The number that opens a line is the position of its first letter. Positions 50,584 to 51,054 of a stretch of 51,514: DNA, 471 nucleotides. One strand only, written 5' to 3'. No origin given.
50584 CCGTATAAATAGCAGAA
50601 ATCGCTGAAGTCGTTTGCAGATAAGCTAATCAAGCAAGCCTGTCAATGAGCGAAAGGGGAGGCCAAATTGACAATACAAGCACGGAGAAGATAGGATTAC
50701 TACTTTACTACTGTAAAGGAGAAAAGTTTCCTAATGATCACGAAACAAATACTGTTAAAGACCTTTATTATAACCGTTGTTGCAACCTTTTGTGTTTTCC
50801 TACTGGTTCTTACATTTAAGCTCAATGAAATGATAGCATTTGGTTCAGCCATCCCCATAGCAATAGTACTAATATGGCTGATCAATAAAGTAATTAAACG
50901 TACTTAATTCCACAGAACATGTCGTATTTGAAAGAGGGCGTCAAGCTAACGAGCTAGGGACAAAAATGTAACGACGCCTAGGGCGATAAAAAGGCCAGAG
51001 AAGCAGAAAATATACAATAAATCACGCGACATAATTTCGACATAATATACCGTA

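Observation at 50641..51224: Tandem convergent-promoter cassettes around a 57-aa hydrophobic peptide: candidate type I toxin-antitoxin locus with a decayed duplicate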

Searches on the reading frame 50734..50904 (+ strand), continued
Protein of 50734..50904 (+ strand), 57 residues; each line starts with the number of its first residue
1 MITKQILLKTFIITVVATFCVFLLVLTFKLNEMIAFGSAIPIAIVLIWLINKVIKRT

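Call 72: search_protein_families(library=phrogs, proteins=[window:50734-50904:+, L001:9417-9587:+, L003:3345-4433:+, L002:4695-5099:-, L002:2596-3351:+], max_evalue=0.01)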
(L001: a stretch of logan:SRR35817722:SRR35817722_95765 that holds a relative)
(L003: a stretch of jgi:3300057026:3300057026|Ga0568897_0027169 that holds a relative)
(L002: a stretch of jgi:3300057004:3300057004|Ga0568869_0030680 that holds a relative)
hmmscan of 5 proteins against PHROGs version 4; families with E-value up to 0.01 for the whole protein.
window:50734-50904:+ (57 aa): 0 families

L001:9417-9587:+ (57 aa): 0 families

L003:3345-4433:+ (363 aa): 4 families
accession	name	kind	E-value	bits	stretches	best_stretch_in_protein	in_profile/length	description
phrog_9640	-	unknown function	2.6e-91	307.6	1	4-343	5-346/365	-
phrog_32462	-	unknown function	4.5e-20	72.9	1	43-203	50-210/330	-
phrog_4773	-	unknown function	8.6e-18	65.5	1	30-217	60-243/353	-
phrog_2211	-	unknown function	8.4e-09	36.2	1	105-265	153-299/395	-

L002:4695-5099:- (134 aa): 0 families

L002:2596-3351:+ (252 aa): 0 families
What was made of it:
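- On Phage holin: No PHROGs hit (call 72).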

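Call 73: find_encoding_contigs(protein=P0127, flank=10000, max_places=6)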
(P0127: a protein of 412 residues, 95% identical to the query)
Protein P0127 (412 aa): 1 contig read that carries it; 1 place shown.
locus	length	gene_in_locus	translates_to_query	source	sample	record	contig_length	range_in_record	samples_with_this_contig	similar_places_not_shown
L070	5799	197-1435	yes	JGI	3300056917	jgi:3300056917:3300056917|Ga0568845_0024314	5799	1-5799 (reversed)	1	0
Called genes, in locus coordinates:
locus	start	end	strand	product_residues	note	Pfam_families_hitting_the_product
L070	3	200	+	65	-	?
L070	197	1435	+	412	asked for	PF00919:UPF0004, PF04055:Radical_SAM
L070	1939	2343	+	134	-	-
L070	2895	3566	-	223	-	-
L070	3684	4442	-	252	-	-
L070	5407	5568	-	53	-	-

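Call 74: find_encoding_contigs(protein=P0126, flank=10000, max_places=6)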
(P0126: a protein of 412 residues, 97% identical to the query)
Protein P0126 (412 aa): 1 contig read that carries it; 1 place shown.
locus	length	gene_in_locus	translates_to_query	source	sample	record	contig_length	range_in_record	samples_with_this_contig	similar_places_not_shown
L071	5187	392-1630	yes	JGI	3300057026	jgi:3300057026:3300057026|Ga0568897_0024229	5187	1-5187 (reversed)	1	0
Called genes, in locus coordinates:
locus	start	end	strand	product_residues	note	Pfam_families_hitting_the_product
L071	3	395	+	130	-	?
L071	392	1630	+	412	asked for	PF00919:UPF0004, PF04055:Radical_SAM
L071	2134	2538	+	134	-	-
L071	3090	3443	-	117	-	-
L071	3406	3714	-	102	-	-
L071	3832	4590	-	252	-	-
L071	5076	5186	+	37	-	?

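Call 85: search_protein_families(library=pfam, proteins=[window:50734-50904:+, P0002], max_evalue=10)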
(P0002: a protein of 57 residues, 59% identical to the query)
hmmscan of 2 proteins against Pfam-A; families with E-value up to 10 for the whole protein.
window:50734-50904:+ (57 aa): 5 families
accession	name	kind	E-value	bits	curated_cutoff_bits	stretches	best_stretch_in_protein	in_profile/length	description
PF10710.14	DUF2512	-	0.015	15.4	26.5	1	3-55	30-81/136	Protein of unknown function (DUF2512)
PF11674.13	DUF3270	-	0.031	14.9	25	1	14-56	41-84/86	Protein of unknown function (DUF3270)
PF02599.21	CsrA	-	0.085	13.3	27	1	24-45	2-23/53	Global regulator protein family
PF19885.4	DUF6358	-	0.99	10.1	28.4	1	3-55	2-53/61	Family of unknown function (DUF6358)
PF20990.2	DUF2207_C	-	4.6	7.3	33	1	11-56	145-192/247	Predicted membrane protein (DUF2207) C-terminal domain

P0002 (57 aa): 3 families
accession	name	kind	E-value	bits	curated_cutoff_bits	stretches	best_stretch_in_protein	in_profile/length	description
PF04138.20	GtrA_DPMS_TM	-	0.032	14.9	26.1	1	11-53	7-49/117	GtrA/DPMS, transmembrane domain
PF13571.11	DUF4133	-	0.37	11.6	25.2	1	10-53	21-64/91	Domain of unknown function (DUF4133)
PF10112.14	Halogen_Hydrol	-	0.72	10.2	29.8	1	8-52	2-46/191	5-bromo-4-chloroindolyl phosphate hydrolysis protein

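Call 90: predict_structure(alignment_id=A2)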
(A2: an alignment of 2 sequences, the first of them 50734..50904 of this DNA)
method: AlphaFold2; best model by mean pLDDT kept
length: 57 residues; sequences in the alignment: 2
mean_pLDDT: 82.7   pTM: 0.39
mean pLDDT of the five models: 82.7, 78.7, 77.1, 70.5, 69.7
residues with pLDDT >= 90: 14; 70-90: 39; 50-70: 4; < 50: 0
segments of 3 or more residues with pLDDT < 50: none
pLDDT, mean of each block of 10 residues (from residue 1): 75 91 87 76 87 78
secondary structure, 60 per line:
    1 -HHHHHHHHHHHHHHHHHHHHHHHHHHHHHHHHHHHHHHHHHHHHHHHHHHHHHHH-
elements in order: H2-56
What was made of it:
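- On Type I toxin-antitoxin (membrane-associated toxin): The AF2 model is helical across residues 2-56 with pLDDT 83 (call 90).
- The AF2 model is all-helix with pLDDT 83 (call 90).
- Tried and rejected: It gave one long helix (call 90), which does not settle hairpin versus single span.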

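Call 92: search_dna_similar(query=window:50734-50904:+, collection=phages, mode=protein, max_evalue=1, max_rows=5)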
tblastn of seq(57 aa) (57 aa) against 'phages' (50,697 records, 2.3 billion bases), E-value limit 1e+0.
No match.

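Call 93: search_dna_similar(query=window:50734-50904:+, collection=plasmids, mode=protein, max_evalue=1, max_rows=5)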
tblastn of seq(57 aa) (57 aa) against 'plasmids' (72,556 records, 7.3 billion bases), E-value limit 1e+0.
No match.

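Call 94: find_related_loci(query=A2, collection=viral_contigs, flank=3000)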
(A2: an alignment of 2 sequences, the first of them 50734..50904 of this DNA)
Query A2 (57 aa) in viral_contigs; peptide patterns used: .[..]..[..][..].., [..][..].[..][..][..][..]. (x = any residue, [..] = any of these).
156 stretches matched a pattern, but none encodes a relative of the query by tblastn (E <= 1e-3).
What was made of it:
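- On Phage holin: No phage or viral-contig relative (calls 92, 94).
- Closest known: Class II. Different: There is no PHROGs hit (call 72), and no match in phage genomes or viral contigs (calls 92, 94).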

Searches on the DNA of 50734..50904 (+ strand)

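Call 17: search_rna_families(sources=[L002, L003, L001], threshold=evalue, max_evalue=1, show_alignments=2)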
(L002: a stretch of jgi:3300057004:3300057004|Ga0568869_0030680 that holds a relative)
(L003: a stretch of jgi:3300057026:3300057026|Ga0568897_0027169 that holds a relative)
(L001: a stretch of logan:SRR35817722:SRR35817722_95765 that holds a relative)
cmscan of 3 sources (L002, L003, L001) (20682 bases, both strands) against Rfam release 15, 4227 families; matches with E-value up to 1: 1.
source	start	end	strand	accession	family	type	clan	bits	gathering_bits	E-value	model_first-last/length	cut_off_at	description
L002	1460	1595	+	RF02942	Clostridiales-3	Gene; sRNA;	-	16.8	103.4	0.97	1-264/264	no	Clostridiales-3 RNA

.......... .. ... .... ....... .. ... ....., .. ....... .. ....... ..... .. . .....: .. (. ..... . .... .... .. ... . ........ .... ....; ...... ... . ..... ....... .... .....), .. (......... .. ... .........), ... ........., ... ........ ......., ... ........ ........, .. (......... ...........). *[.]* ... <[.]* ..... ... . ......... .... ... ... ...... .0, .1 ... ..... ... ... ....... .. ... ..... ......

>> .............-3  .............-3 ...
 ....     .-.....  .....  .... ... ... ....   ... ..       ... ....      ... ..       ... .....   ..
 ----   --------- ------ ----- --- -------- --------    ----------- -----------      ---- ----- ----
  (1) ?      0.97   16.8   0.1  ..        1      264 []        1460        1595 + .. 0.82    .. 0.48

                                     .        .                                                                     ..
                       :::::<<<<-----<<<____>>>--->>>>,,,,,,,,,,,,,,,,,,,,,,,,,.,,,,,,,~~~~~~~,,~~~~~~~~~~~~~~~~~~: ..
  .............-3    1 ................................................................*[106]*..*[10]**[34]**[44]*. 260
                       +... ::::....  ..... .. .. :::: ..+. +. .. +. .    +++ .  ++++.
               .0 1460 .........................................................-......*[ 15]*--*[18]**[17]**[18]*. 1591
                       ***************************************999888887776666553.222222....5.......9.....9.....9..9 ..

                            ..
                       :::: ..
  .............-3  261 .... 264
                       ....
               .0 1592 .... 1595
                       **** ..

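Call 42: search_dna_similar(query=L024:1800-2330:-, collection=phages, mode=distant, max_evalue=0.001)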
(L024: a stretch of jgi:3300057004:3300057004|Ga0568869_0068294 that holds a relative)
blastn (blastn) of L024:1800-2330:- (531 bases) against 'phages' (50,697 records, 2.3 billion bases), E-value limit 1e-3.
No match.

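Call 43: search_dna_similar(query=L024:1800-2330:-, collection=plasmids, mode=distant, max_evalue=0.001)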
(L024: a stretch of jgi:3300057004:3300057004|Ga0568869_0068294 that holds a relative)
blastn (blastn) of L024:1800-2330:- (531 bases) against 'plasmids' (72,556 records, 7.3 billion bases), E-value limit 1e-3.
No match.

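Call 62: search_rna_families(sources=[L024, L065, L062], threshold=evalue, max_evalue=1)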
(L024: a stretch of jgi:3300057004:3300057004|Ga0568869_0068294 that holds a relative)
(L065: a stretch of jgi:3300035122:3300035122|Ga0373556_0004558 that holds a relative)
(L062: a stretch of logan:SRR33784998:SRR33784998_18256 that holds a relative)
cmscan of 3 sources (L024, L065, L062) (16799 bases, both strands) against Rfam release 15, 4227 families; matches with E-value up to 1: 0.
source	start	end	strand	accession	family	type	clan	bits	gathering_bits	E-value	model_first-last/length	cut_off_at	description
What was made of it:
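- Tried and rejected: It found nothing meaningful in sibling loci at E<=1 (calls 17, 62).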
